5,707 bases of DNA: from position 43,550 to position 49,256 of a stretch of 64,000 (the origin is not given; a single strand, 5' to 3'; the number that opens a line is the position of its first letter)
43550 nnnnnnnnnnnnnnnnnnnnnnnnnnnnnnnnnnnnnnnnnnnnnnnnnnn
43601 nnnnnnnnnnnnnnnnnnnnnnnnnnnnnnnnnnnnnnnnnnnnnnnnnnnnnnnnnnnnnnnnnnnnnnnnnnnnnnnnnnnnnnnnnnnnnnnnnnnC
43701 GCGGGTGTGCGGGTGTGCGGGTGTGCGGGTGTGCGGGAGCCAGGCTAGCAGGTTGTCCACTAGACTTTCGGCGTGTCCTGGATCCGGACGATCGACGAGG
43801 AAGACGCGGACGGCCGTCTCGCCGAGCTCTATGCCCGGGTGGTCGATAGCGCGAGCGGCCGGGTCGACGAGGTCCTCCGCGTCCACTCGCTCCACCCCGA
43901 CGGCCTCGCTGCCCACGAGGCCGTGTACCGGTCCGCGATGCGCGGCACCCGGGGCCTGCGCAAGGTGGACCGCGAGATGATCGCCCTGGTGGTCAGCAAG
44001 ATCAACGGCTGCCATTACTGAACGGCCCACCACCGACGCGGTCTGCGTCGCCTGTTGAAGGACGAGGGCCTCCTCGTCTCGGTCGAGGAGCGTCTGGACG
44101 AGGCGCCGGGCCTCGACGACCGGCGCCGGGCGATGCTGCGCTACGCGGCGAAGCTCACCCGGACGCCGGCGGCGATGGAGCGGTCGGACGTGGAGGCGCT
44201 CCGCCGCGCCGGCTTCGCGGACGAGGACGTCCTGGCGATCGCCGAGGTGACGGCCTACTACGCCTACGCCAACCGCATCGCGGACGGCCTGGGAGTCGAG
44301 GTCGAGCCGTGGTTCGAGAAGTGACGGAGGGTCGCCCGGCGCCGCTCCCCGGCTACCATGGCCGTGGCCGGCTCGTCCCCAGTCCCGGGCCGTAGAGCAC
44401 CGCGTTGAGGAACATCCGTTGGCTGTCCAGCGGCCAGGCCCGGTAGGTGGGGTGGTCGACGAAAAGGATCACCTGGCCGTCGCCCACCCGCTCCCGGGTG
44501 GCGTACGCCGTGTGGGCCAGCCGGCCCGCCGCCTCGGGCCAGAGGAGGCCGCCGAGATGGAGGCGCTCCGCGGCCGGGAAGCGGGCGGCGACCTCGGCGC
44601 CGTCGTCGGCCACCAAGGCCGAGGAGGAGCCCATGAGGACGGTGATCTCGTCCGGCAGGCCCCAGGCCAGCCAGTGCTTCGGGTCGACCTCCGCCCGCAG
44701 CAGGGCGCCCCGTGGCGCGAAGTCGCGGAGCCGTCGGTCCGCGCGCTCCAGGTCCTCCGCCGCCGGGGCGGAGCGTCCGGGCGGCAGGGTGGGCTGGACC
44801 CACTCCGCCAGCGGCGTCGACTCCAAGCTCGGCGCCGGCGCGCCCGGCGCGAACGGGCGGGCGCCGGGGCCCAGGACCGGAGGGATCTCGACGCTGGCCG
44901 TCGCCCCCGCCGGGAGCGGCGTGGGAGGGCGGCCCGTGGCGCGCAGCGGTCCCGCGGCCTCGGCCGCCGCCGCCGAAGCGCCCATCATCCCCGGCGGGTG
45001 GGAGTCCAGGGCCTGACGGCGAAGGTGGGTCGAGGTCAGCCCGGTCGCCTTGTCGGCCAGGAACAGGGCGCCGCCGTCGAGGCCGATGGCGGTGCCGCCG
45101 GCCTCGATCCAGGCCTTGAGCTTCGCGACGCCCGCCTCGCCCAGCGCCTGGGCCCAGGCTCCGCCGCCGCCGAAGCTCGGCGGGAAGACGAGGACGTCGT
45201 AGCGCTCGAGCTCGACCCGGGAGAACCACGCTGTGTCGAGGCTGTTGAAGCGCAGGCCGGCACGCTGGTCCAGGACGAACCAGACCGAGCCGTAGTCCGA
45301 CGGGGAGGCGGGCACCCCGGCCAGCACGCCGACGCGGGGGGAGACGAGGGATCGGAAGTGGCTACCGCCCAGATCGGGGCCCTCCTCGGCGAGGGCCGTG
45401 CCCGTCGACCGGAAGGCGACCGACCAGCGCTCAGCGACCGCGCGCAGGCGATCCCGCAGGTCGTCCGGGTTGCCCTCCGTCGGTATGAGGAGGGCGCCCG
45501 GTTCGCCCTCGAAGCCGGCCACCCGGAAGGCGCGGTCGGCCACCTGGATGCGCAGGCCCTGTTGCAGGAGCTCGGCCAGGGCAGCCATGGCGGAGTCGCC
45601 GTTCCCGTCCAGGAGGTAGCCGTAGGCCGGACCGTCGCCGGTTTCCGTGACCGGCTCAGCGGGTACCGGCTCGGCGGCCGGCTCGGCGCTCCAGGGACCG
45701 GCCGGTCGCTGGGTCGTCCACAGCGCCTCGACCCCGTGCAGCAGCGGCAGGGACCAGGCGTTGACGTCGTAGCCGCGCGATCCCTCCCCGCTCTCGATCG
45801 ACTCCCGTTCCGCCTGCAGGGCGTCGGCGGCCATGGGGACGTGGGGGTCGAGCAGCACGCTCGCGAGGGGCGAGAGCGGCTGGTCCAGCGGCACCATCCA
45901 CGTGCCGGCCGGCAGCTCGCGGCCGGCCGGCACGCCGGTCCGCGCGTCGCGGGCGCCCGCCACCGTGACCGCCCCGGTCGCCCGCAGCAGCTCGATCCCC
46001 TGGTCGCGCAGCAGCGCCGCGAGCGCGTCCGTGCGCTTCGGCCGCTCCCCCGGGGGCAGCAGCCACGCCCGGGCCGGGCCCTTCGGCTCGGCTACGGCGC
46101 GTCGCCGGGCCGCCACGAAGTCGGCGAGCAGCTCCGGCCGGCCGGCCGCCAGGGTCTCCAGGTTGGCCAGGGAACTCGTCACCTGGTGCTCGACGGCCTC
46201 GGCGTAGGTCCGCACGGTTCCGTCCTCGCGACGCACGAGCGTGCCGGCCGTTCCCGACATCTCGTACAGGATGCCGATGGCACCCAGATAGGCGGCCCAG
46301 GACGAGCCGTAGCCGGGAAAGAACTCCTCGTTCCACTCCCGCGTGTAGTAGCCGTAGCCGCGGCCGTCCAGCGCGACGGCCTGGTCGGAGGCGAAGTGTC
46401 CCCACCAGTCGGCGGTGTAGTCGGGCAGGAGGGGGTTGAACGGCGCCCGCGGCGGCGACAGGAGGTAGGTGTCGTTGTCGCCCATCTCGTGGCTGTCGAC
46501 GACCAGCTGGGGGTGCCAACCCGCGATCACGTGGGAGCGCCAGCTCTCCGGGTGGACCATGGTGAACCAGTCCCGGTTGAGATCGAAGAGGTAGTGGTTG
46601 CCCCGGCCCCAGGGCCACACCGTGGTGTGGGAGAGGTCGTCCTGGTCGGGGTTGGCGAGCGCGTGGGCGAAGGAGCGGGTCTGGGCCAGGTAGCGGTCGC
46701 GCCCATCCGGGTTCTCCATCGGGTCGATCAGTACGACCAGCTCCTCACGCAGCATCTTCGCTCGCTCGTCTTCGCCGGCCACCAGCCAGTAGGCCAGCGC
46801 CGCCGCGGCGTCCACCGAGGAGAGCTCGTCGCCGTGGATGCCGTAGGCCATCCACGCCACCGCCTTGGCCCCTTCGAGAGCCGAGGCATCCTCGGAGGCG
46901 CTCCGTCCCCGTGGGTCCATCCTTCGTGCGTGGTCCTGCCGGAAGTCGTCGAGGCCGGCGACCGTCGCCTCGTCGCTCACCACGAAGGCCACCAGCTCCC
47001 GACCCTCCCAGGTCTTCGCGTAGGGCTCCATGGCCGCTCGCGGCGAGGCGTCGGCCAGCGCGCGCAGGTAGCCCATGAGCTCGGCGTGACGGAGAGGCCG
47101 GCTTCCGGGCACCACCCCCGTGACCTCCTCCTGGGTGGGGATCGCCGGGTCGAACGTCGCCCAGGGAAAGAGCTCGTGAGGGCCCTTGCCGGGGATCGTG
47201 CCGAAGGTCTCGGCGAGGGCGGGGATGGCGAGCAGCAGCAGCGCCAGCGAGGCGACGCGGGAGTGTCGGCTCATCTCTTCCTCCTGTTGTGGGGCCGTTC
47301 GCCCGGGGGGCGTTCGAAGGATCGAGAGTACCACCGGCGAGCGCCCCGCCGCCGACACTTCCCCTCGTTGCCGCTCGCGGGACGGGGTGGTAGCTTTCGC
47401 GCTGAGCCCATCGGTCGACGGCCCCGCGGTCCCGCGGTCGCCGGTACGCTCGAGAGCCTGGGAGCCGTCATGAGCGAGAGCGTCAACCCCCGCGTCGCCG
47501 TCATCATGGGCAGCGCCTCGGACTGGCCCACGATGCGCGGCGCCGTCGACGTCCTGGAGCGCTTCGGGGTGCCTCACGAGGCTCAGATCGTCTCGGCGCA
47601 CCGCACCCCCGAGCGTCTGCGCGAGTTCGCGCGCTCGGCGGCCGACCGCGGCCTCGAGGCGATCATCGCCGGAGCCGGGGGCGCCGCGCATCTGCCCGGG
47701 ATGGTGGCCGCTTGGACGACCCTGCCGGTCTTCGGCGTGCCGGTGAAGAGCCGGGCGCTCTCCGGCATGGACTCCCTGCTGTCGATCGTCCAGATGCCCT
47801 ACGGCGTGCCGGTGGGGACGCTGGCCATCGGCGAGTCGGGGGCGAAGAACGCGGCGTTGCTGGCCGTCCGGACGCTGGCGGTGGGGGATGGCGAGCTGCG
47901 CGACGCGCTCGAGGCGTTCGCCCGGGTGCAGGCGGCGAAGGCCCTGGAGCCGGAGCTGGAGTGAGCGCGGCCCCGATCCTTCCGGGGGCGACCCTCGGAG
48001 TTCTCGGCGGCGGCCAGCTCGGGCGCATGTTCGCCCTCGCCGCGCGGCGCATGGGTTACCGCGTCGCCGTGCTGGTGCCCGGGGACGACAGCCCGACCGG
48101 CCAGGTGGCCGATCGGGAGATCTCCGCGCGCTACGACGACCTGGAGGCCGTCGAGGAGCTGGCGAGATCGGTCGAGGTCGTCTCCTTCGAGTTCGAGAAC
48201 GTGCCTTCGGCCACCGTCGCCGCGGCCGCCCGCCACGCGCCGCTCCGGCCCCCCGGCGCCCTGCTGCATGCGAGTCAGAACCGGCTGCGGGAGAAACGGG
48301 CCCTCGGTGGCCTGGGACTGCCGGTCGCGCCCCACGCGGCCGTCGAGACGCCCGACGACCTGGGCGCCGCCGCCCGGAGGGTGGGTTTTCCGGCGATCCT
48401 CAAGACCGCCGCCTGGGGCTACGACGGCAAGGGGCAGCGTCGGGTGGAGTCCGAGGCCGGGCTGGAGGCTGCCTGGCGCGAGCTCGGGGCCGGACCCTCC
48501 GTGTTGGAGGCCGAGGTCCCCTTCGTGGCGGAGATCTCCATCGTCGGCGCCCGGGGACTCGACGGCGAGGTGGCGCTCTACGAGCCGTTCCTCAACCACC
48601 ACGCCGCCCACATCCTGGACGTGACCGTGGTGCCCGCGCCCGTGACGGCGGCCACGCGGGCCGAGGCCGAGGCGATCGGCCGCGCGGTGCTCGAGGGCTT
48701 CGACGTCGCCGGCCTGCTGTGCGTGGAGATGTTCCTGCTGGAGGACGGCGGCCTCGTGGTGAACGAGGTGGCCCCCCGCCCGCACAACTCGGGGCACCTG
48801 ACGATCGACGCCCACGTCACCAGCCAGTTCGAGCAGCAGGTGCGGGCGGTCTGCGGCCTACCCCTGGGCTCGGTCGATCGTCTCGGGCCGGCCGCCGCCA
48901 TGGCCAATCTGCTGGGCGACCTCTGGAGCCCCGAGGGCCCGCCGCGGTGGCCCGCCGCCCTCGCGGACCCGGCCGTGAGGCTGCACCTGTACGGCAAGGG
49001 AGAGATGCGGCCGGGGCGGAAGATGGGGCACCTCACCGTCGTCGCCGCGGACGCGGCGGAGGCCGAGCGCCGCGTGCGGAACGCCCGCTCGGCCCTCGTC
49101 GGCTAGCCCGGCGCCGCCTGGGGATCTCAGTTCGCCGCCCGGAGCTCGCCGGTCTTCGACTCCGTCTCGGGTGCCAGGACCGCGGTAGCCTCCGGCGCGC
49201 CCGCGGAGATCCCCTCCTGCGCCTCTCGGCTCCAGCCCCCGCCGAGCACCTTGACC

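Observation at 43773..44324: Candidate selenoprotein: AhpD/CMD-family gene with in-frame UGA replacing the CxxC cysteine, followed by a fdhF-like SECIS hairpin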

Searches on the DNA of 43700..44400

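Call 15: search_rna_families(source=window, start=43700, end=44400, threshold=evalue, max_evalue=10, show_alignments=3)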
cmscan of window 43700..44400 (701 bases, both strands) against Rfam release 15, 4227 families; matches with E-value up to 10: 3.
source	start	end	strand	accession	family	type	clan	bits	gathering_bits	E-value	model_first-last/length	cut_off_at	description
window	44304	44349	+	RF04025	mir-7964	Gene; miRNA;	-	15.6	80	4.5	1-51/51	no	mir-7964 microRNA precursor family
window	43930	43978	+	RF01768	flavi_FSE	Cis-reg; frameshift_element;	-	15.5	43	0.71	1-62/62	no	ribosomal frameshift site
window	44155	44297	-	RF03089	cold-seep-1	Gene; sRNA;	-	13.5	125.8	9.8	1-152/152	no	cold-seep-1 RNA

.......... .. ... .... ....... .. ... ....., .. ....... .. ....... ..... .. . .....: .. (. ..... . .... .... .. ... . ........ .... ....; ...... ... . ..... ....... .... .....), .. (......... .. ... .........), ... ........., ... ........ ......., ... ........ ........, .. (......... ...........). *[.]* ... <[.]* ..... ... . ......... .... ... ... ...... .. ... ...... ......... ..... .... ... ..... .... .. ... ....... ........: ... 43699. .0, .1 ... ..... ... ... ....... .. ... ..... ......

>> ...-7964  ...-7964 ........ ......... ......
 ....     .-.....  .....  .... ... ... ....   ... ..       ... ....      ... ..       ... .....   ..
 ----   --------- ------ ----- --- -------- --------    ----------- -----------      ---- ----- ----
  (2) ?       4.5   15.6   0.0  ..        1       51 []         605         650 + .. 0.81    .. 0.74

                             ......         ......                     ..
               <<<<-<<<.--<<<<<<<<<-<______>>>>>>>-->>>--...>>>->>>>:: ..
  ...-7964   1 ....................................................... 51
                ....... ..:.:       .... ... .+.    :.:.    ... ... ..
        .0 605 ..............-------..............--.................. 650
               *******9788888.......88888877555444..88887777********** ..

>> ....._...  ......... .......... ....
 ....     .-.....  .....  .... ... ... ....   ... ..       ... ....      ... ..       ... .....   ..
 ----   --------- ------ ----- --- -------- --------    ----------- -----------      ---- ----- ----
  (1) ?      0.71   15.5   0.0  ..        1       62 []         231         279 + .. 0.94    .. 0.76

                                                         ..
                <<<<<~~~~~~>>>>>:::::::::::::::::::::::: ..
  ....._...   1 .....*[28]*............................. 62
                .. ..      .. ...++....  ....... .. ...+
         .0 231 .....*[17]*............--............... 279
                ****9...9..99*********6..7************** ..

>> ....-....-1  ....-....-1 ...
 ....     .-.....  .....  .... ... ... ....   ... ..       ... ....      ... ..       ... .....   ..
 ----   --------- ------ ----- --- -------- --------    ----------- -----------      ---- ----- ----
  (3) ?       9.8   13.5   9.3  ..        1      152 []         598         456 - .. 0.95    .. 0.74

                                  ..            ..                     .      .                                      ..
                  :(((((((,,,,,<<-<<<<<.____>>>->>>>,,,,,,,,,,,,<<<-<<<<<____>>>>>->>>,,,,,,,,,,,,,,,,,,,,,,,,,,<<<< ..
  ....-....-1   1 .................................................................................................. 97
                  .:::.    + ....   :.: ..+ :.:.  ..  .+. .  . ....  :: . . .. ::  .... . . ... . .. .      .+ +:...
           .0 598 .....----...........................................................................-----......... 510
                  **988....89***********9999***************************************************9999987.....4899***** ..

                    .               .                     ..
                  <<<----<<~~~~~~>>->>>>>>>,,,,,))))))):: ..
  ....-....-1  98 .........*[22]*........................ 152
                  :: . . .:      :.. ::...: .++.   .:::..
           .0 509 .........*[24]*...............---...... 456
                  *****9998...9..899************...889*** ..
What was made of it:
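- On Rfam RNA families: Call 15: nothing at 44019-44060, even at E up to 10.
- Rfam gives no hit at the hairpin (call 15).
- Tried and rejected: Rfam search of 43700-44400 at E up to 10 gave only chance hits elsewhere and nothing at the hairpin (call 15).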

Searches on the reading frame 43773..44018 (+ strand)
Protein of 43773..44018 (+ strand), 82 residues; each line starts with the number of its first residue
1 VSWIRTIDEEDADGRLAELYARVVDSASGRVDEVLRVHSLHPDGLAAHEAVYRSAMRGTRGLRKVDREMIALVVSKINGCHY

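Call 29: find_encoding_contigs(protein=window:43773-44018:+, flank=10000, max_places=4)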
Protein seq(82 aa) (82 aa): 2 contigs read that carry it; 1 place shown.
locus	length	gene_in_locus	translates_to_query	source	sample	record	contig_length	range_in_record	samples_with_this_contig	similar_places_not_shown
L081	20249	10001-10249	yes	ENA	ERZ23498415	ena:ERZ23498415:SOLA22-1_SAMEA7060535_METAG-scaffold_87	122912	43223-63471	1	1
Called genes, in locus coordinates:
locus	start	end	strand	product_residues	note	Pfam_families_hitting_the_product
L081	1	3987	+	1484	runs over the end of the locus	PF00310:GATase_2, PF04898:Glu_syn_central, PF01645:Glu_synthase, PF01493:GXGXG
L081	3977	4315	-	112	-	-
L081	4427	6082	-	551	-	PF05960:DUF885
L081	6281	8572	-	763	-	PF07715:Plug, PF00593:TonB_dep_Rec_b-barrel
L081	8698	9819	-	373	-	PF01595:CNNM, PF00571:CBS (weak)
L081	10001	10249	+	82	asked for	PF02627:CMD (faint)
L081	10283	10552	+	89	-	-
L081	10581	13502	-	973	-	PF00246:Peptidase_M14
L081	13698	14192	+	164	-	PF00731:AIRC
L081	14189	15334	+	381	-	PF22660:RS_preATP-grasp-like, PF02222:ATP-grasp, PF17769:PurK_C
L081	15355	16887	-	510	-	PF02321:OEP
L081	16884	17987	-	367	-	PF12679:ABC2_membrane_2, PF12698:ABC2_membrane_3, PF01061:ABC2_membrane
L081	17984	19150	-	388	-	PF12679:ABC2_membrane_2, PF12698:ABC2_membrane_3, PF01061:ABC2_membrane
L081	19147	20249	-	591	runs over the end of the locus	PF00005:ABC_tran, PF13476:AAA_23 (faint), PF13555:AAA_29 (faint), PF13304:AAA_21 (faint), PF13401:AAA_22 (faint), PF00005:ABC_tran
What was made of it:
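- The public record calls two fragments of 82 and 89 aa (call 29). The source is a metagenome assembly (call 29), and a single-base difference separates TGA from TGC/TGT. Call 29 reports two contigs carrying the 82-residue N-terminal piece that ends at this TGA.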

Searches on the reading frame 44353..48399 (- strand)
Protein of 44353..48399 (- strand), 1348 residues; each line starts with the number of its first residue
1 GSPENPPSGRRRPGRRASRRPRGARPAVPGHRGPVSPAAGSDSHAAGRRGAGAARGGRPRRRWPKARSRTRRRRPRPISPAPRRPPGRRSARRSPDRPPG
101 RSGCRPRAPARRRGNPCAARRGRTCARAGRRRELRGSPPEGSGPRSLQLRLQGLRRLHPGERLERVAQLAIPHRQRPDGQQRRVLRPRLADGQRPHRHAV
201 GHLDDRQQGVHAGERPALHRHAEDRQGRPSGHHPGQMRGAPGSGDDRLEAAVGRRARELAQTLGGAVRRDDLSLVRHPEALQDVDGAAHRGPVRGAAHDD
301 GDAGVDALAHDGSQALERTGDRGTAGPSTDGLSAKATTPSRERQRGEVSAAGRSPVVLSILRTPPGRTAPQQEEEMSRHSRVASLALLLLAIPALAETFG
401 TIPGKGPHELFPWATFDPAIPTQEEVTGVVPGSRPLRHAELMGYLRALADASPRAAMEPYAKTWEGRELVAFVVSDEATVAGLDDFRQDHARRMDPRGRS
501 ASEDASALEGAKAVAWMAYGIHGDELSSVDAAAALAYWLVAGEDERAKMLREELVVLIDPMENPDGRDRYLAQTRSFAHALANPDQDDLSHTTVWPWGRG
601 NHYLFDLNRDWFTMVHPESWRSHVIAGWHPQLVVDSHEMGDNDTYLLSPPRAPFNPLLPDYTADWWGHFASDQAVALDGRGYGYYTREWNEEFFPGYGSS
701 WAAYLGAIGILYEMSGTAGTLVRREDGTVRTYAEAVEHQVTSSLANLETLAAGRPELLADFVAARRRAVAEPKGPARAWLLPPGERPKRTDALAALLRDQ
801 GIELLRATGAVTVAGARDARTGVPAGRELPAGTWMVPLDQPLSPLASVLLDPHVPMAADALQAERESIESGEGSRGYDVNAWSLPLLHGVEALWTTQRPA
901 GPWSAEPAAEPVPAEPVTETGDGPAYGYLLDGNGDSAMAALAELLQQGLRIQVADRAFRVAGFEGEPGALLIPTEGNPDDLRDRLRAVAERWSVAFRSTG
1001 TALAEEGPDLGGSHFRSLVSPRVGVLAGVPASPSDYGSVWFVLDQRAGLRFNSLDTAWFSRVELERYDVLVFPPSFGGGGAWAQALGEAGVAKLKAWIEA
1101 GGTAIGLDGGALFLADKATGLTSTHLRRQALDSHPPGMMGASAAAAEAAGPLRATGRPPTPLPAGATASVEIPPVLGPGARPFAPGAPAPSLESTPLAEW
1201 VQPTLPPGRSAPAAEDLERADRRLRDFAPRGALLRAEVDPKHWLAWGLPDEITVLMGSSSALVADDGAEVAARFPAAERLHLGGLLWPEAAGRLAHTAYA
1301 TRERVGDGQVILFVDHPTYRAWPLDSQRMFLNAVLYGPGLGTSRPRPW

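Call 24: search_protein_families(library=pfam, proteins=[window:44353-48399:-], max_evalue=0.0001)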
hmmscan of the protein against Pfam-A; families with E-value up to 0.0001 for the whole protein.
window:44353-48399:- (1348 aa): 1 family
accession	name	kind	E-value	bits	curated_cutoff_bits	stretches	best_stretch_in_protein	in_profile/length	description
PF00246.29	Peptidase_M14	-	6.5e-13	49.4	21.6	1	444-623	4-140/286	Zinc carboxypeptidase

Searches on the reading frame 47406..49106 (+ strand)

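Call 24: search_protein_families(library=pfam, proteins=[window:47406-49106:+], max_evalue=0.0001)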
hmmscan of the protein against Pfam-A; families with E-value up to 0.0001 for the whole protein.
window:47406-49106:+ (566 aa): 3 families
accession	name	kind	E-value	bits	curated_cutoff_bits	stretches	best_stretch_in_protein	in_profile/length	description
PF02222.28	ATP-grasp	-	3.9e-50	170.4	27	1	302-475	5-179/179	ATP-grasp domain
PF22660.2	RS_preATP-grasp-like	-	7.7e-28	97.2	27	1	195-291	2-98/98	Ribonucleotide synthetase preATP-grasp domain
PF17769.7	PurK_C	-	2.8e-19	69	22.6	1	497-556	1-56/56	Phosphoribosylaminoimidazole carboxylase C-terminal domain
